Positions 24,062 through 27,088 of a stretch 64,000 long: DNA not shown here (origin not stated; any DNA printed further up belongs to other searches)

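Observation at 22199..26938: Acyl-CoA synthetase translationally coupled to a stand-alone cytoplasmic molybdopterin oxidoreductase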

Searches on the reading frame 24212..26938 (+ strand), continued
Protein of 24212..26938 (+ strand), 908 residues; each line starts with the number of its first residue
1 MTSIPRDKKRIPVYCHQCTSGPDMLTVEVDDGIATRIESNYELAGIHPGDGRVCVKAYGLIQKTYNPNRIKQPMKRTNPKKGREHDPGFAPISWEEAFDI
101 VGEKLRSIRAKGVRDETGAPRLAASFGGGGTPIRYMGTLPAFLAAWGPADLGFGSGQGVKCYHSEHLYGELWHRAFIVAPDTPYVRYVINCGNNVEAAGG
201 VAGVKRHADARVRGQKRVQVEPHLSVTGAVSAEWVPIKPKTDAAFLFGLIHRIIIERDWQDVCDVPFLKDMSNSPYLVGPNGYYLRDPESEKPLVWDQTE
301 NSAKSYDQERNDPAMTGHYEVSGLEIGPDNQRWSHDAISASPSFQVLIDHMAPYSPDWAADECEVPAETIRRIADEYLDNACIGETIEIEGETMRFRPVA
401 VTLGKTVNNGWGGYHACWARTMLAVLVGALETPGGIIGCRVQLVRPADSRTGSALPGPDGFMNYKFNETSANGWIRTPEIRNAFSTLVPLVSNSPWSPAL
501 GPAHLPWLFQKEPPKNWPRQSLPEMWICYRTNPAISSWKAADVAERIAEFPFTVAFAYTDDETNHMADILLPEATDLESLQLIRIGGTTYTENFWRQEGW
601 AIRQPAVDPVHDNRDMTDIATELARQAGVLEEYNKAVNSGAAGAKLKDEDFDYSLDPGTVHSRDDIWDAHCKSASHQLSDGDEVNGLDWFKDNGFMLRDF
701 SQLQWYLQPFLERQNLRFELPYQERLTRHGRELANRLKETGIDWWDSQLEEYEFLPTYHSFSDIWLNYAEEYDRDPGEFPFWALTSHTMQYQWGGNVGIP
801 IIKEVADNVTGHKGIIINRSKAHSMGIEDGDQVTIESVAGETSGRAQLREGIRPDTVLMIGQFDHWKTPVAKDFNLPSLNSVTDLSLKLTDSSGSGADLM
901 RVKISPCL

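Call 43: search_solved_structures(query=A1, max_evalue=1e-10, show_alignments=3)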
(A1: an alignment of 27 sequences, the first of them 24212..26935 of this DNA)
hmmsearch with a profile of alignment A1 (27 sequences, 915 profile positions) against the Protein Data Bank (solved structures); distinct sequences matched with E-value up to 1e-10: 7.
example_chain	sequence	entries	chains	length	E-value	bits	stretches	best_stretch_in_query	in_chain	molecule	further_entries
6cz7_A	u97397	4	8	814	4.4e-30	107.3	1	23-107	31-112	ArrA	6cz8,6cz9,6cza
2vpw_A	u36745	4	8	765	1.7e-29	105.4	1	31-257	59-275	THIOSULFATE REDUCTASE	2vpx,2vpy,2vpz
7l5i_A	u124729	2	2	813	1.7e-13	52.4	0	60-256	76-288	Trimethylamine-N-oxide reductase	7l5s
5e7o_A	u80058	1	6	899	1.2e-11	46.3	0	26-375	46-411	DMSO reductase family type II enzyme, molybdopterin subunit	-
4ydd_A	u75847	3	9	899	1.3e-11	46.2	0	25-376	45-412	DMSO reductase family type II enzyme, molybdopterin subunit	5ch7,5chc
1eu1_A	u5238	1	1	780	1.6e-11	45.9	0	56-107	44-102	DIMETHYL SULFOXIDE REDUCTASE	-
9vap_A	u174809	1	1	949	5.7e-11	44.1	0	11-258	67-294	Formate dehydrogenase molybdopterin-binding subunit FdhA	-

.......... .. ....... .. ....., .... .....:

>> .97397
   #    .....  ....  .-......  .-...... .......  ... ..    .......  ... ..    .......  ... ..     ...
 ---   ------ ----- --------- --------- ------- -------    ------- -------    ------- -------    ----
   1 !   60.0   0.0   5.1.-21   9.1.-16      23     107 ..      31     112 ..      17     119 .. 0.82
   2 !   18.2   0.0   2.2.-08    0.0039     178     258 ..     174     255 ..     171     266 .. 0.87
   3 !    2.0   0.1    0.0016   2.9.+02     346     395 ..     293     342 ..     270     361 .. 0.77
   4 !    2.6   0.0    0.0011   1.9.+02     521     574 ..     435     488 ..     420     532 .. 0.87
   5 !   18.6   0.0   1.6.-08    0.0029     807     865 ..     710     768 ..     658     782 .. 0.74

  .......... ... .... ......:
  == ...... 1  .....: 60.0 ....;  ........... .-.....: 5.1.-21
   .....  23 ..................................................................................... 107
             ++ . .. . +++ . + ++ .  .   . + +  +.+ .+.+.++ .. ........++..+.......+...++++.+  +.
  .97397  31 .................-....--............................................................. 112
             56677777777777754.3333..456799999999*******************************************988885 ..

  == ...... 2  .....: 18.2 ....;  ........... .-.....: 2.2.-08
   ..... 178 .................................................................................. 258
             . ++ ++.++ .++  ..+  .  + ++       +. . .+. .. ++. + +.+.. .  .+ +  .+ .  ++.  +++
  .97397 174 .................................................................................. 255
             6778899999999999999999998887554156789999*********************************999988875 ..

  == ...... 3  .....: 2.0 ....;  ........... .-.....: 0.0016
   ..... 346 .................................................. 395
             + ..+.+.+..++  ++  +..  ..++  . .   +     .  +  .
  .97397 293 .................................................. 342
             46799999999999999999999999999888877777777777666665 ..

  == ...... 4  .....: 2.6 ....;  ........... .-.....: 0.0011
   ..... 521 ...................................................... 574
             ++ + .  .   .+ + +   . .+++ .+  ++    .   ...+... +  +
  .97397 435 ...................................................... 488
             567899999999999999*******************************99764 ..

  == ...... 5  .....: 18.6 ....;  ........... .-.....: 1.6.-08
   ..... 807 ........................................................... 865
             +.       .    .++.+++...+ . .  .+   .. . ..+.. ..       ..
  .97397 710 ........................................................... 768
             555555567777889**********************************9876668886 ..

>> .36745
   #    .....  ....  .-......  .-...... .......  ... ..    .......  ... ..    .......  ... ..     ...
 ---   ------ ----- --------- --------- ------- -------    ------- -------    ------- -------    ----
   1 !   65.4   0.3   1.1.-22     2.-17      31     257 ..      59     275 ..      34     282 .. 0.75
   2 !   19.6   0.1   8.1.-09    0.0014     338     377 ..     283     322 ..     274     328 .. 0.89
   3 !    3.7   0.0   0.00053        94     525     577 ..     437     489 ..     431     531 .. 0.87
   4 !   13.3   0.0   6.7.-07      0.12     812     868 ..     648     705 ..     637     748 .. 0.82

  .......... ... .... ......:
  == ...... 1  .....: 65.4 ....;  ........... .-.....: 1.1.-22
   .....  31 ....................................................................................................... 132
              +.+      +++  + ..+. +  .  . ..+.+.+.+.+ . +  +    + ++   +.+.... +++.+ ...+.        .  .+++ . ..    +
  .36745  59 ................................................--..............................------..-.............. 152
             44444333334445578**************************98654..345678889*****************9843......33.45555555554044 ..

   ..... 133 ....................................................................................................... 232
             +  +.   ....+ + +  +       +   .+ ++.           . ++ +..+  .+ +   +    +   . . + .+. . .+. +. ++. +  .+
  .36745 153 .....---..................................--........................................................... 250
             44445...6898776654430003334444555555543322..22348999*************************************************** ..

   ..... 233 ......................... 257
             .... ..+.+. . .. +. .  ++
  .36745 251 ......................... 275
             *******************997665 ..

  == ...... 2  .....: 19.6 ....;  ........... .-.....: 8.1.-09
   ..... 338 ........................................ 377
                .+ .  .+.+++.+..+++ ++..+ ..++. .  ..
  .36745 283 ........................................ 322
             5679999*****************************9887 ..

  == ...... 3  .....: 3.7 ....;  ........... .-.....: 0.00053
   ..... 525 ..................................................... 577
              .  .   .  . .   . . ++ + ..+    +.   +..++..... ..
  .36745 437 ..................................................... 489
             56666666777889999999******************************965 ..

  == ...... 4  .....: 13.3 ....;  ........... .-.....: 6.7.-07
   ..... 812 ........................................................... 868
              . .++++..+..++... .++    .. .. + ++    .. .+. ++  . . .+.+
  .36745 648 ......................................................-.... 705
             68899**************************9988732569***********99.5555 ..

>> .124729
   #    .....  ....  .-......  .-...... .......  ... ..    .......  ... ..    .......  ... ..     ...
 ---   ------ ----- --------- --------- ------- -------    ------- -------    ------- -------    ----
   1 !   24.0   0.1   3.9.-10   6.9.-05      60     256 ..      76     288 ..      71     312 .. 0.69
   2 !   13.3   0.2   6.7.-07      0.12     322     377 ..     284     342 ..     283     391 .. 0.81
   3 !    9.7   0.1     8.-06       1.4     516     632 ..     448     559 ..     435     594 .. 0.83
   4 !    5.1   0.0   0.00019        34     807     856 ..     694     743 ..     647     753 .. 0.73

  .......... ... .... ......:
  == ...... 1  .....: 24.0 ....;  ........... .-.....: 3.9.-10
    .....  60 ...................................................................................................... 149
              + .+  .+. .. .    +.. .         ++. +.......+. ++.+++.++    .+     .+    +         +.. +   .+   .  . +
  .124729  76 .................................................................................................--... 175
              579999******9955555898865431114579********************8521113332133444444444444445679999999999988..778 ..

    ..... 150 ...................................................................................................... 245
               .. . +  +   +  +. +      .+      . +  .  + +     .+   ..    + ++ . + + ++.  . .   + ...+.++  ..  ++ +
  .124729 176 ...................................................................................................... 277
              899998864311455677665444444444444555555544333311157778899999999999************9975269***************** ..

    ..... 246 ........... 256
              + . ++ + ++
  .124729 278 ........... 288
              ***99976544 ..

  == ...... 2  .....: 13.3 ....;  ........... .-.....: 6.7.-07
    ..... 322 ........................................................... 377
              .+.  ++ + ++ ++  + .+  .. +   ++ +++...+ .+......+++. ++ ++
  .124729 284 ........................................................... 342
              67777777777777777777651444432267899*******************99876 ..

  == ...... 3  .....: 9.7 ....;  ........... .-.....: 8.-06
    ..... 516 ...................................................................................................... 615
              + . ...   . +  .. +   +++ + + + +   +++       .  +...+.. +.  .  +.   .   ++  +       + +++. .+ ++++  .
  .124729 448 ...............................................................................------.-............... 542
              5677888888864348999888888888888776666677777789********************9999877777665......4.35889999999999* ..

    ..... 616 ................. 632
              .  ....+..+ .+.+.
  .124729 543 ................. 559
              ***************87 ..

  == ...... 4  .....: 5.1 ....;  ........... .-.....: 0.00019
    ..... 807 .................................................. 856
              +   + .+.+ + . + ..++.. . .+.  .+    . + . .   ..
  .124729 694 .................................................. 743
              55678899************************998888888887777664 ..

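Call 44: fold_search(model_id=the predicted structure, library=pdb)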
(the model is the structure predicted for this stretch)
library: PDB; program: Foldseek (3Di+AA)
matches with E <= 10: 566; with E <= 0.001: 136
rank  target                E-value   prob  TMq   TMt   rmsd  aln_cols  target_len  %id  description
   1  6cz7_C                6.1e-26  1.00  0.57  0.62   9.4       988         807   17  The arsenate respiratory reductase (Arr) complex from Shewanella sp. ANA-3 (released 2018-08-15)
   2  6cz7_A                9.7e-26  1.00  0.56  0.62   9.6       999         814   16  The arsenate respiratory reductase (Arr) complex from Shewanella sp. ANA-3 (released 2018-08-15)
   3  5e7o_A                1.3e-24  1.00  0.57  0.58  10.4      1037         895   17  Crystal structure of the perchlorate reductase PcrAB mutant W461E of PcrA from Azospira suillum PS (released 2016-03-09)
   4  4ydd_A                1.3e-24  1.00  0.55  0.56  10.6      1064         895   15  Crystal structure of the perchlorate reductase PcrAB from Azospira suillum PS (released 2016-03-09)
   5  4ydd_C                1.8e-24  1.00  0.57  0.58   9.7      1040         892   17  Crystal structure of the perchlorate reductase PcrAB from Azospira suillum PS (released 2016-03-09)
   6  5ch7_A                5.4e-24  1.00  0.57  0.58  10.8      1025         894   17  Crystal structure of the perchlorate reductase PcrAB - Phe164 gate switch intermediate - from Azospira suillum PS (released 2016-03-09)
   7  5ch7_C                7.8e-24  1.00  0.56  0.57  10.8      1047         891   18  Crystal structure of the perchlorate reductase PcrAB - Phe164 gate switch intermediate - from Azospira suillum PS (released 2016-03-09)
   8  2ivf_A                2.1e-21  1.00  0.53  0.53  11.2      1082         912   13  Ethylbenzene dehydrogenase from Aromatoleum aromaticum (released 2006-09-14)
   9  7b04_B                1.3e-20  1.00  0.54  0.45   9.5      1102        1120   13  Structure of Nitrite oxidoreductase (Nxr) from the anammox bacterium Kuenenia stuttgartiensis. (released 2021-07-14)
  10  7b04_K                1.3e-20  1.00  0.53  0.45  10.3      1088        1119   14  Structure of Nitrite oxidoreductase (Nxr) from the anammox bacterium Kuenenia stuttgartiensis. (released 2021-07-14)
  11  1eu1                  1.4e-20  1.00  0.52  0.59   9.4       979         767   16  THE CRYSTAL STRUCTURE OF RHODOBACTER SPHAEROIDES DIMETHYLSULFOXIDE REDUCTASE REVEALS TWO DISTINCT MOLYBDENUM COORDINATIO (released 2000-08-02)
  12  2v45                  2.5e-20  1.00  0.50  0.60  10.9       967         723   16  A New Catalytic Mechanism of Periplasmic Nitrate Reductase from Desulfovibrio desulfuricans ATCC 27774 from Crystallogra (released 2008-03-18)
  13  7b04_H                3.1e-20  1.00  0.54  0.46  11.2      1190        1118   13  Structure of Nitrite oxidoreductase (Nxr) from the anammox bacterium Kuenenia stuttgartiensis. (released 2021-07-14)
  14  1e61_C                5.0e-20  1.00  0.53  0.61   8.6       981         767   16  OXIDIZED DMSO REDUCTASE EXPOSED TO HEPES - Structure II BUFFER (released 2000-08-25)
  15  2vpw_A                7.6e-20  1.00  0.52  0.62   8.7       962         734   18  Polysulfide reductase with bound menaquinone (released 2008-06-10)
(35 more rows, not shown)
